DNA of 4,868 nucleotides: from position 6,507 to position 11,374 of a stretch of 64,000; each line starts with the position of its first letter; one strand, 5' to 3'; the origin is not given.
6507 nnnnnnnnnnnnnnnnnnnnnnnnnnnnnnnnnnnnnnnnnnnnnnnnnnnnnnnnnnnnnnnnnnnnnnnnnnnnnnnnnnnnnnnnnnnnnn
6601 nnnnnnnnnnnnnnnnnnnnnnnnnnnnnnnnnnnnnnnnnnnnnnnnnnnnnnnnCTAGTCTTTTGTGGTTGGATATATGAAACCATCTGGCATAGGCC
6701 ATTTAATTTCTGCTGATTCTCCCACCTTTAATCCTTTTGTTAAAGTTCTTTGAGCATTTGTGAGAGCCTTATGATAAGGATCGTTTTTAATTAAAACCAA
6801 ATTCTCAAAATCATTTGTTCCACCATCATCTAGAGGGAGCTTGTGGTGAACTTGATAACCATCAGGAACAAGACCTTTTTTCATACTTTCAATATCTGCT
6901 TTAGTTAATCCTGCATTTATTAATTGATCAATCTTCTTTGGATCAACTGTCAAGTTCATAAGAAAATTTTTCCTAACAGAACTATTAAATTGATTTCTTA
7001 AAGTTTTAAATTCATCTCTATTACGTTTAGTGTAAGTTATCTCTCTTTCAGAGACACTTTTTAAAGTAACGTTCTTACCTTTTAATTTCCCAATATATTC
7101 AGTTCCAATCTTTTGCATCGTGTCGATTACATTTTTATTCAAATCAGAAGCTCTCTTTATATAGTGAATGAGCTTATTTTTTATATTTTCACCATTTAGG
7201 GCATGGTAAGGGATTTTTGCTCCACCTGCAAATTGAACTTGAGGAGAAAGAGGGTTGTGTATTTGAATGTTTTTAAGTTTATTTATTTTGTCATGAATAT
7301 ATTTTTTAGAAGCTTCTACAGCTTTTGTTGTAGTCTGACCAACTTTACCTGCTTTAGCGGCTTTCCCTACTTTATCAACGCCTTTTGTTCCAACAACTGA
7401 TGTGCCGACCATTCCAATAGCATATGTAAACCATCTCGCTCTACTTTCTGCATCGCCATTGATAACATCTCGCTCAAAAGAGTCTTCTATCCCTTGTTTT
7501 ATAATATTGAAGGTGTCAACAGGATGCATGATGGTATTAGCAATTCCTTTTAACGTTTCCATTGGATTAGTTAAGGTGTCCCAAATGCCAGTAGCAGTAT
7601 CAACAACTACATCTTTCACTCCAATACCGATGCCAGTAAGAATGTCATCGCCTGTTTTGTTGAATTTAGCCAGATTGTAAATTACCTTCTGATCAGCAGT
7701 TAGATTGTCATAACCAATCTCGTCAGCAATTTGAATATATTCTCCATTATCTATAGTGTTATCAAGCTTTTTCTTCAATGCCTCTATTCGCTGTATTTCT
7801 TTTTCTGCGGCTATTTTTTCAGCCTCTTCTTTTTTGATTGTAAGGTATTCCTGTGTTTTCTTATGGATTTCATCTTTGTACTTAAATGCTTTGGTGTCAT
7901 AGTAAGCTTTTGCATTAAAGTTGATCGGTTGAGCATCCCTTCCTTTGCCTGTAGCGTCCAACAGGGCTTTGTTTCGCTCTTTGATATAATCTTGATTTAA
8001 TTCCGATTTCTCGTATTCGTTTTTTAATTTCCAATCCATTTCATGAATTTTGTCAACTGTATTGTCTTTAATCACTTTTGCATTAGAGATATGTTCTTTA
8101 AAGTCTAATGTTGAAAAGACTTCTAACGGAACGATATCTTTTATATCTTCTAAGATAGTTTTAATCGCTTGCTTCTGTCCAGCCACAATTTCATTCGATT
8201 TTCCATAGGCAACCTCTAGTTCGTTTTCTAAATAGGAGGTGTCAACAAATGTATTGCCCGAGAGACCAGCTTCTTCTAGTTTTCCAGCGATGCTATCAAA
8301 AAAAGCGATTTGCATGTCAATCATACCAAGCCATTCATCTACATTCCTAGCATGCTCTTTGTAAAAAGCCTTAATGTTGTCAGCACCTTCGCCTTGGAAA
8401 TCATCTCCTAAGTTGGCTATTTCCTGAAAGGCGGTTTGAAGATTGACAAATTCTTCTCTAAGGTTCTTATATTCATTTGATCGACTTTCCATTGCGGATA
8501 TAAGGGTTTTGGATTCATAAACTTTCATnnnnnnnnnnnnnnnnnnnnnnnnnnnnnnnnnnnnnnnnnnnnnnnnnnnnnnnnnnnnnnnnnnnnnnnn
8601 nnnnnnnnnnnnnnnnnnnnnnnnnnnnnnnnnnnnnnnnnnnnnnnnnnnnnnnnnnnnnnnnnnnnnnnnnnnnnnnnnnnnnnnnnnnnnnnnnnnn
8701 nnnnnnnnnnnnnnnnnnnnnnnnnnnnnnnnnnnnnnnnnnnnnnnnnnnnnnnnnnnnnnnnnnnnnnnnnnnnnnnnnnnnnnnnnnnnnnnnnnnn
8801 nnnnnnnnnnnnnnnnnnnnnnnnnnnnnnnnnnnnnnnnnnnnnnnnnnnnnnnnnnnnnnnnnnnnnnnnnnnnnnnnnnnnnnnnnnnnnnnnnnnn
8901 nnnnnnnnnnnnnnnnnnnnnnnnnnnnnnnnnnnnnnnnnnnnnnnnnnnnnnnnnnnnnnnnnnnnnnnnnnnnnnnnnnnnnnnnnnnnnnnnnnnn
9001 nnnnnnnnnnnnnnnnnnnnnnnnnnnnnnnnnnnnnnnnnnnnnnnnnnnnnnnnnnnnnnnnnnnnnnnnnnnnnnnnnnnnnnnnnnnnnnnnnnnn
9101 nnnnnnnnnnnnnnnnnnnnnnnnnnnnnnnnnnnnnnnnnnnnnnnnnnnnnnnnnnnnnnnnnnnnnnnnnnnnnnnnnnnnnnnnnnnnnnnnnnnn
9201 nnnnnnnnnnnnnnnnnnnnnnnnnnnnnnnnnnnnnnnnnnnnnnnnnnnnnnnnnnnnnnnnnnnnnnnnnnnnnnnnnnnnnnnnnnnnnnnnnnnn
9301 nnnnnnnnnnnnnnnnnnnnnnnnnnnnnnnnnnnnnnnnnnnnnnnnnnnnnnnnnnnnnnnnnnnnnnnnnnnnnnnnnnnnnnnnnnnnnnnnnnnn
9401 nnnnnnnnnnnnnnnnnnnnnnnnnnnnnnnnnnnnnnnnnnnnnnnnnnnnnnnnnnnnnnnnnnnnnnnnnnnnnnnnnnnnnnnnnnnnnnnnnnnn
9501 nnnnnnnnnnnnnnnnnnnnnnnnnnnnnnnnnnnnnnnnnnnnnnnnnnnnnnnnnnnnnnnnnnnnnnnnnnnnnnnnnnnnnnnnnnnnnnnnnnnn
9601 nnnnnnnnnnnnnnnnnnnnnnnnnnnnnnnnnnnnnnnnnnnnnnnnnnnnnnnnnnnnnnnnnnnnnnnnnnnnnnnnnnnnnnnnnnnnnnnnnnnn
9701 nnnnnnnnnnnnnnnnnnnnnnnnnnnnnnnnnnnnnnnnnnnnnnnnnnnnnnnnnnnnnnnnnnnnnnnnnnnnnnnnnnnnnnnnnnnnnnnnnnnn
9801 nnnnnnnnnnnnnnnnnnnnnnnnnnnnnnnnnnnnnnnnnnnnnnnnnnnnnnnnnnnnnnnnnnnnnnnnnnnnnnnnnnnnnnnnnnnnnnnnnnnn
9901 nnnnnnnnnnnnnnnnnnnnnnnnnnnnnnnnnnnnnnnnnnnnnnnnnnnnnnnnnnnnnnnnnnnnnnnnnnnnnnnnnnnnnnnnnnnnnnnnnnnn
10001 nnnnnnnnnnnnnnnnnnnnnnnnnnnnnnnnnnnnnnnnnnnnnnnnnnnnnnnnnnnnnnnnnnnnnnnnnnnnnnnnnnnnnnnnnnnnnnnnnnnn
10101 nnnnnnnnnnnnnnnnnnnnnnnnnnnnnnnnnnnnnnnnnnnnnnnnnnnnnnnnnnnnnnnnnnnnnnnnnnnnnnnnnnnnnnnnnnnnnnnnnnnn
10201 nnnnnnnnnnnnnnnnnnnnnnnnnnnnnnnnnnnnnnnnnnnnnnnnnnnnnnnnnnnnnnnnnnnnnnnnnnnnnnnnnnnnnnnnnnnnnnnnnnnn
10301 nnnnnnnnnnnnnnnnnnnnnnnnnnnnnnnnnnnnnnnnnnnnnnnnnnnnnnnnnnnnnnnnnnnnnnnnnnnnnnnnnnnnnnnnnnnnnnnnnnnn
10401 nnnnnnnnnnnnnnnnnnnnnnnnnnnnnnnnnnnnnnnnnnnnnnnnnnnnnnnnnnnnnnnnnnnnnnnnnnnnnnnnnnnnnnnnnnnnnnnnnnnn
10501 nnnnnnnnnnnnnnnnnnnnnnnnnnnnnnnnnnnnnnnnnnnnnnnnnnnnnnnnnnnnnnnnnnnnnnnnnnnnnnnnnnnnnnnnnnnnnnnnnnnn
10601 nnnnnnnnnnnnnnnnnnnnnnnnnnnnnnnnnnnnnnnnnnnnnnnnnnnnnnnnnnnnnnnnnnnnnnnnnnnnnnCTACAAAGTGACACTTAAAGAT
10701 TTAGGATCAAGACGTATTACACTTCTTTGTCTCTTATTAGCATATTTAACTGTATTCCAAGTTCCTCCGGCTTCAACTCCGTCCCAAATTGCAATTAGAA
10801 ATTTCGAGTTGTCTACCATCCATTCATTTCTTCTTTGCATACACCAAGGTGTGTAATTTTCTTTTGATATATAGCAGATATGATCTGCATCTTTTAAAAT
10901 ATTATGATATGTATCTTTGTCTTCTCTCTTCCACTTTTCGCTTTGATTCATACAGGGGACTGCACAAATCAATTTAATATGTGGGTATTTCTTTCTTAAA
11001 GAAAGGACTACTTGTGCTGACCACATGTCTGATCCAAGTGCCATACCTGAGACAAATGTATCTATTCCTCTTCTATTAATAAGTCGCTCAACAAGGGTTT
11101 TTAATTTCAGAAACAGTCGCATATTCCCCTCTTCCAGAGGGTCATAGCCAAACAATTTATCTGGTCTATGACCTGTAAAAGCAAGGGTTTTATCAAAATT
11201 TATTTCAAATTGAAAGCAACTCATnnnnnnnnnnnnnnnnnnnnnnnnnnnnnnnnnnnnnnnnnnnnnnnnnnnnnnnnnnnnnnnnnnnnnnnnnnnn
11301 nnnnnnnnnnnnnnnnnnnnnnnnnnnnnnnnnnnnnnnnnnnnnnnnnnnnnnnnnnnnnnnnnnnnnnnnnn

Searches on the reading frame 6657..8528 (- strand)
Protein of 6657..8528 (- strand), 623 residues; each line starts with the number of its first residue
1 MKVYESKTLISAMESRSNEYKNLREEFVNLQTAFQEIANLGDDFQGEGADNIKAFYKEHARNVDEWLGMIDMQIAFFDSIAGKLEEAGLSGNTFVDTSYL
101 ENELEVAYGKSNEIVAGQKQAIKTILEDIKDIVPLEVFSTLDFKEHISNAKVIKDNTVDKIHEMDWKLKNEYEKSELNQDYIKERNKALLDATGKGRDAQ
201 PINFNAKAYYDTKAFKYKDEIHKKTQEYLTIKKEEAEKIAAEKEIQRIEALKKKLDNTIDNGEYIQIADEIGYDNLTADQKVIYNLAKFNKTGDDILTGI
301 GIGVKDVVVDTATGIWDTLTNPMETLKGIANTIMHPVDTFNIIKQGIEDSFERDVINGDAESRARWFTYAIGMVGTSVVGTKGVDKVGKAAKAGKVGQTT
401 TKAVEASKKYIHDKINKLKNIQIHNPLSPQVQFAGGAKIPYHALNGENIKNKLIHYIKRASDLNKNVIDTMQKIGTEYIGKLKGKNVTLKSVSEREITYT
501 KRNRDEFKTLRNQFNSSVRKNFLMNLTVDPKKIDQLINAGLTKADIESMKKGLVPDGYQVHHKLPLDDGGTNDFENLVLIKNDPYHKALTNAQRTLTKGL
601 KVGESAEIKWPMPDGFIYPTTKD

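Call 60: search_protein_families(library=pfam, proteins=[window:6657-8528:-], max_evalue=0.001)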
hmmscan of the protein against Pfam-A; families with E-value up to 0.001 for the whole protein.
window:6657-8528:- (623 aa): 2 families
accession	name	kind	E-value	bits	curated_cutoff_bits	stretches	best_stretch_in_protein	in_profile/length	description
PF04740.18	LXG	-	9.4e-43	146.9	26.5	1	2-200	1-200/202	LXG domain of WXG superfamily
PF01844.29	HNH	-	0.00028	21.4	21.4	0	558-580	14-36/47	HNH endonuclease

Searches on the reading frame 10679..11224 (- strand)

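Call 60: search_protein_families(library=pfam, proteins=[window:10679-11224:-], max_evalue=0.001)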
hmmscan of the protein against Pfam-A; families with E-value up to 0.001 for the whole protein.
window:10679-11224:- (181 aa): 2 families
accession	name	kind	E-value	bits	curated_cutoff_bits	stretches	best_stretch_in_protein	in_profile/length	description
PF06908.16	YpsA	-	4.3e-26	92.3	27.7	1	14-166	1-153/168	YspA SLOG family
PF02481.21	DNA_processg_A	-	3.6e-05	23.5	29.6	1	45-173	67-188/212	DNA recombination-mediator protein A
